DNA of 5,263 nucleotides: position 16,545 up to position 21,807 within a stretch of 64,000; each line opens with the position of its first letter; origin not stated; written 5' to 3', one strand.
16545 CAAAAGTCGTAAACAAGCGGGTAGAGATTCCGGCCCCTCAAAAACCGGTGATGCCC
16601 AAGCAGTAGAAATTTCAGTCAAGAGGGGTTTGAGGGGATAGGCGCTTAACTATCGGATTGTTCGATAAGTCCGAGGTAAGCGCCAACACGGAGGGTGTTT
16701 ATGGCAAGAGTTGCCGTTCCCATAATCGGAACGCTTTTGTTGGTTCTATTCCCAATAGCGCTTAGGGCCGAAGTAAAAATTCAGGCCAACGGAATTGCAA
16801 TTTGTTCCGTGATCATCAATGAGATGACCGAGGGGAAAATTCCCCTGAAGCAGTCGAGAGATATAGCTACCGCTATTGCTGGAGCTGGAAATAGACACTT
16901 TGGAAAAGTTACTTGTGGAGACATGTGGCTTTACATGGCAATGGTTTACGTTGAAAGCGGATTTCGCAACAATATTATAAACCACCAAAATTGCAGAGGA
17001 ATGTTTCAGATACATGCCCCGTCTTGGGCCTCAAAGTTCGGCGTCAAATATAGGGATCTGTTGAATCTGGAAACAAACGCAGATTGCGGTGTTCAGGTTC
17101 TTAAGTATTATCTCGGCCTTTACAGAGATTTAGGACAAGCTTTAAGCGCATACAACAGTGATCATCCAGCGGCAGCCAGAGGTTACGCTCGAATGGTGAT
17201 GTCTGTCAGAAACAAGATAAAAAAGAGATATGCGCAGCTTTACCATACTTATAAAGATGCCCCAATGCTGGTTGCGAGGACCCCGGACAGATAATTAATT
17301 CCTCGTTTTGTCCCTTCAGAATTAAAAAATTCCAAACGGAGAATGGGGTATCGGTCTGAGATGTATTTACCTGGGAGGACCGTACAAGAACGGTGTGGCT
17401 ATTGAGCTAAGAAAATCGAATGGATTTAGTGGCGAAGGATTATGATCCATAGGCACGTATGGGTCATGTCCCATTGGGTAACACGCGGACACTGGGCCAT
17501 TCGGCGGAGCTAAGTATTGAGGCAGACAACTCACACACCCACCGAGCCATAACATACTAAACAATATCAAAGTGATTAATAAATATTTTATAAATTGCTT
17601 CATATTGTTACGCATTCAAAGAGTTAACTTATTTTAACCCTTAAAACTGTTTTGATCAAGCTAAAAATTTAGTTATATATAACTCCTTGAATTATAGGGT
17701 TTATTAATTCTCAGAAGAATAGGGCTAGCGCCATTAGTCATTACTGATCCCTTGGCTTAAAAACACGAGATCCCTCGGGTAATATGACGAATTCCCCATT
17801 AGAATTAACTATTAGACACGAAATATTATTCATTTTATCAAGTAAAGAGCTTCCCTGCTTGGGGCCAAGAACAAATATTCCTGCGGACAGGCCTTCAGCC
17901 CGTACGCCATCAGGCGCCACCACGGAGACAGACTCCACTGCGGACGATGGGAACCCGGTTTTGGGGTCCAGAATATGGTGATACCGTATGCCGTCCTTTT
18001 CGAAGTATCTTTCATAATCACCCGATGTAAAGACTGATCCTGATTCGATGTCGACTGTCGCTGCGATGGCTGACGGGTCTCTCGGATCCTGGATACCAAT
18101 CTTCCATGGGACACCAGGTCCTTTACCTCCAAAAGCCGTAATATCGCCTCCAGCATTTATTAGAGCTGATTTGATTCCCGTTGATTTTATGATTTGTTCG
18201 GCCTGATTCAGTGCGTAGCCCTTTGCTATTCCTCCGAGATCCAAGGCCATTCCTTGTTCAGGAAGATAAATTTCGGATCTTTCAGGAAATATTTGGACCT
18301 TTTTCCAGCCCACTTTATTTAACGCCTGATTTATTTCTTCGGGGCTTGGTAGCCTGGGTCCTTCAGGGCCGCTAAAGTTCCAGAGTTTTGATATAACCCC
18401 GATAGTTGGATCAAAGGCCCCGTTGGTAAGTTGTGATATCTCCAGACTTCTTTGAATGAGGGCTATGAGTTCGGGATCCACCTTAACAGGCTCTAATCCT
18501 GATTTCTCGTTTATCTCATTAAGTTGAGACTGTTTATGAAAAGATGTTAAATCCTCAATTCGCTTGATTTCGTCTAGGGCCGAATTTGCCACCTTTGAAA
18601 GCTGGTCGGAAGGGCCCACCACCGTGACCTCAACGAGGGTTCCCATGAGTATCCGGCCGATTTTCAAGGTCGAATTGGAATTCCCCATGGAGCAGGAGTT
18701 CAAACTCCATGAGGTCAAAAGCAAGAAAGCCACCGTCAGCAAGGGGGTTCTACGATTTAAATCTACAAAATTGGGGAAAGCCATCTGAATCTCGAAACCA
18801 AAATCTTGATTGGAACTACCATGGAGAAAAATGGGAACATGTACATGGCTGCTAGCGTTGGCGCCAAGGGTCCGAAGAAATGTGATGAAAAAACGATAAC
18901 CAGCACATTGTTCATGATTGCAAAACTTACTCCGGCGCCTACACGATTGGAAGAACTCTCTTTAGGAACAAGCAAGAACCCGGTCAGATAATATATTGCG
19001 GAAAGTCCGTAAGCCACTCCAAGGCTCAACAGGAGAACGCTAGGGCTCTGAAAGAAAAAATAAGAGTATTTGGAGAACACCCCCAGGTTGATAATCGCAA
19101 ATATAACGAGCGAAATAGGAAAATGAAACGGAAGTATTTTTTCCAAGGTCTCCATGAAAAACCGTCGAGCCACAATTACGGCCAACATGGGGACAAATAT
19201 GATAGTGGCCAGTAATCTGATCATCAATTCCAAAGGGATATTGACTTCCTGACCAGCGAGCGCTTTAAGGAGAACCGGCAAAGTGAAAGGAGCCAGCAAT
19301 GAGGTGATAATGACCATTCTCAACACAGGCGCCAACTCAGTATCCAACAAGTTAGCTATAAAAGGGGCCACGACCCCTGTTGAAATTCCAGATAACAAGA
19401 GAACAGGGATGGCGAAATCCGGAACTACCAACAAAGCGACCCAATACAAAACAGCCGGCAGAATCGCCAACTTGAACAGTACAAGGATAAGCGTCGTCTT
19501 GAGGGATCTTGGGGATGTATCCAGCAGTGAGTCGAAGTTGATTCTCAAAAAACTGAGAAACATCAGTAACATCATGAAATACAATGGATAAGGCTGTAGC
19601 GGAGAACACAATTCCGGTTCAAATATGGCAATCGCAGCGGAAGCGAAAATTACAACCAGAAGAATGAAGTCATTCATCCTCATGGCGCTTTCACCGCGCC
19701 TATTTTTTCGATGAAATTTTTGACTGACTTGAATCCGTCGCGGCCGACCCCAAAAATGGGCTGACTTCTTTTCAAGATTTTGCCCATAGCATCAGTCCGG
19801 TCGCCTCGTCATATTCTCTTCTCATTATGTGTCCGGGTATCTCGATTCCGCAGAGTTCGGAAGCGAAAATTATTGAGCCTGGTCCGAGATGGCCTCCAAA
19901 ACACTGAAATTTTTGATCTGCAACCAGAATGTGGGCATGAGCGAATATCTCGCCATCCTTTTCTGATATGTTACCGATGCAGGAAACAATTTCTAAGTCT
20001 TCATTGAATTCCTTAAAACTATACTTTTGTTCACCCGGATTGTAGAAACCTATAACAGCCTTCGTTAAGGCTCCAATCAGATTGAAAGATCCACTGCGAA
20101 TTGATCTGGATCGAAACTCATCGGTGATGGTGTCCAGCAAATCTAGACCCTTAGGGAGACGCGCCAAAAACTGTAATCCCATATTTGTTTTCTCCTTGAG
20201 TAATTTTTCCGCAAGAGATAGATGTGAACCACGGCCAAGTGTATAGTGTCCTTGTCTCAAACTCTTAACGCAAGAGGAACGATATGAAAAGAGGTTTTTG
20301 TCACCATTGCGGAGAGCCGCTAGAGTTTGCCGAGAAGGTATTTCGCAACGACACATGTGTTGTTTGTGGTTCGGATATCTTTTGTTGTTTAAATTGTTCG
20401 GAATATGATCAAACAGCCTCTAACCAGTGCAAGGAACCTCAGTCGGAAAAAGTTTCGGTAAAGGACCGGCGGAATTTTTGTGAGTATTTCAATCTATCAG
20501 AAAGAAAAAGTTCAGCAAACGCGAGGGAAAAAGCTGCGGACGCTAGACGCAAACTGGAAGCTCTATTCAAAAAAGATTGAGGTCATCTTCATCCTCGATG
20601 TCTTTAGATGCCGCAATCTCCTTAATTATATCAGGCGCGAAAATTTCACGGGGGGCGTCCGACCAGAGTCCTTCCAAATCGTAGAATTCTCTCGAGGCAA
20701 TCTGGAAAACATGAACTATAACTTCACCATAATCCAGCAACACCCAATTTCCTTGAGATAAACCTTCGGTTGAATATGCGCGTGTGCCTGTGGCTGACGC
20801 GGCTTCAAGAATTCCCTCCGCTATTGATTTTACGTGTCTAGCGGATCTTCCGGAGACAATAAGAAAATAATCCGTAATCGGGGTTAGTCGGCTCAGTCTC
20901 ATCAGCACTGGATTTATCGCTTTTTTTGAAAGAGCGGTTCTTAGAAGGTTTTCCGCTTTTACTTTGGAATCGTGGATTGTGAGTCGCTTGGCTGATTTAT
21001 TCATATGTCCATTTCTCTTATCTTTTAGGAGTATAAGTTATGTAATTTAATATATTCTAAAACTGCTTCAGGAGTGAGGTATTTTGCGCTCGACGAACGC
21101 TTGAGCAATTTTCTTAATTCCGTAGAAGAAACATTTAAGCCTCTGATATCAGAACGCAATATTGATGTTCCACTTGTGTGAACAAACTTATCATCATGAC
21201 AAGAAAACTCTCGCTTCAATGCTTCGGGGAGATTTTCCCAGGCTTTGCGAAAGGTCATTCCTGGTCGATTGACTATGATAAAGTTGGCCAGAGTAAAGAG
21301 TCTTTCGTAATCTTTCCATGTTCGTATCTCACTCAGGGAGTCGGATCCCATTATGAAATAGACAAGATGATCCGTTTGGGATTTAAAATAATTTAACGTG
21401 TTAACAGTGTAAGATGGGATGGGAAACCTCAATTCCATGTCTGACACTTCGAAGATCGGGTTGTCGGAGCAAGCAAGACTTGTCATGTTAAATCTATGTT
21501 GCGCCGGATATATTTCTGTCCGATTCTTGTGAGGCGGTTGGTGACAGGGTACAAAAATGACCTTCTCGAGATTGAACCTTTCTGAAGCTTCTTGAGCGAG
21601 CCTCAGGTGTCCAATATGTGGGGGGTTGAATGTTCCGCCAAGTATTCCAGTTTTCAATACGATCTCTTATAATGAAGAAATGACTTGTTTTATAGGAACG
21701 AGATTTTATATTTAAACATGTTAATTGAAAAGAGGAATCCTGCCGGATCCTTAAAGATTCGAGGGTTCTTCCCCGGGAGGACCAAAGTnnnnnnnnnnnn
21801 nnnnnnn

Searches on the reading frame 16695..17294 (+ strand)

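Call 49: search_protein_families(library=pfam, proteins=[window:16695-17294:+], max_evalue=0.0001)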
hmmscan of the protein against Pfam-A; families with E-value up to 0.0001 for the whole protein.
window:16695-17294:+ (199 aa): 1 family
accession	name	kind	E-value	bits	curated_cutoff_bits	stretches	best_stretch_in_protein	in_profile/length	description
PF01464.25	SLT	-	2.8e-10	40.2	21.3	1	79-155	16-96/117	Transglycosylase SLT domain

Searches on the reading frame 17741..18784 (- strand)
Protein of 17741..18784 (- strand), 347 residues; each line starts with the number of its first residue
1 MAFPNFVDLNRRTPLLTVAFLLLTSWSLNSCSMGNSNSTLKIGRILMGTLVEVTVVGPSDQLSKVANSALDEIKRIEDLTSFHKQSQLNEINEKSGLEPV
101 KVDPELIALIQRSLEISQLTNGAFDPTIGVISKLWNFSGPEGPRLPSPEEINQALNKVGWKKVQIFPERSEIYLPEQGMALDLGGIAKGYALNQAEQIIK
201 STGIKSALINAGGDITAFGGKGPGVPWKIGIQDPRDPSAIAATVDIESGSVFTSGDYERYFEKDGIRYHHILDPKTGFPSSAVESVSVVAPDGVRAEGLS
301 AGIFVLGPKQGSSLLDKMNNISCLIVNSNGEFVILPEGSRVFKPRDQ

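Call 49: search_protein_families(library=pfam, proteins=[window:17741-18784:-], max_evalue=0.0001)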
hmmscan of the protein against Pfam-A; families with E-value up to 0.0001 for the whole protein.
window:17741-18784:- (347 aa): 1 family
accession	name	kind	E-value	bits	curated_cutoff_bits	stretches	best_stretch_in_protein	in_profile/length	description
PF02424.20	ApbE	-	1.5e-87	293.9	25.6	1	47-324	1-265/266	ApbE family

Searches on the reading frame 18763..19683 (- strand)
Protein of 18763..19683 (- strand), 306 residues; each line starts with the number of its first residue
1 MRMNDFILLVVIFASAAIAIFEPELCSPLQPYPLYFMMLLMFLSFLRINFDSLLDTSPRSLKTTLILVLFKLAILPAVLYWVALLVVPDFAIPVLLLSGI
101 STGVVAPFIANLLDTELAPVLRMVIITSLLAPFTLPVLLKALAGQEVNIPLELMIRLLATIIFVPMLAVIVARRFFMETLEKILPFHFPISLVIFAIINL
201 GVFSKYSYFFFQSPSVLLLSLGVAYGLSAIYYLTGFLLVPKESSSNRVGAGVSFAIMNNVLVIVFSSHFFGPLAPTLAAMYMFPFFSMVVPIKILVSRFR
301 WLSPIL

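Call 49: search_protein_families(library=pfam, proteins=[window:18763-19683:-], max_evalue=0.0001)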
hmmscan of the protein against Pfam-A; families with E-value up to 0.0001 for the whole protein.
window:18763-19683:- (306 aa): 1 family
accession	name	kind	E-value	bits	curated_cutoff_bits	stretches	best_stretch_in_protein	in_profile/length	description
PF01758.21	SBF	-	2.6e-09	37.5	24.3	1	36-205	3-183/191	Sodium Bile acid symporter family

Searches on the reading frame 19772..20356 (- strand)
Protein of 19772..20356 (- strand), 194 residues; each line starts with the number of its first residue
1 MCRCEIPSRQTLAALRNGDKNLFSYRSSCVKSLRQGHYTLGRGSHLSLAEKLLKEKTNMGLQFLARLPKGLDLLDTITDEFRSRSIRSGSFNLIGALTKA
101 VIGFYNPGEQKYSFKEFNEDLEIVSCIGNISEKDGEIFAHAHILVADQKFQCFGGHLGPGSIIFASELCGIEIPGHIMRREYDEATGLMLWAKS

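Call 49: search_protein_families(library=pfam, proteins=[window:19772-20356:-], max_evalue=0.0001)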
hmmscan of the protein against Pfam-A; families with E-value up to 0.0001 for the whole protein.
window:19772-20356:- (194 aa): 1 family
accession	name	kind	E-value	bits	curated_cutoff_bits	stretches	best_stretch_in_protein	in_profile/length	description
PF03479.20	PCC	-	1.6e-26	93.3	25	1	63-168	3-110/117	Plants and Prokaryotes Conserved (PCC) domain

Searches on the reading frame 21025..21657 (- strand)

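Call 49: search_protein_families(library=pfam, proteins=[window:21025-21657:-], max_evalue=0.0001)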
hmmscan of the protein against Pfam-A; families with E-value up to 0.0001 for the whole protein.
window:21025-21657:- (210 aa): 1 family
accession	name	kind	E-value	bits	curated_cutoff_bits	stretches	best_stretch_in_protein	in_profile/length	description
PF01467.32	CTP_transf_like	-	6e-29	101.4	21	1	5-183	1-132/133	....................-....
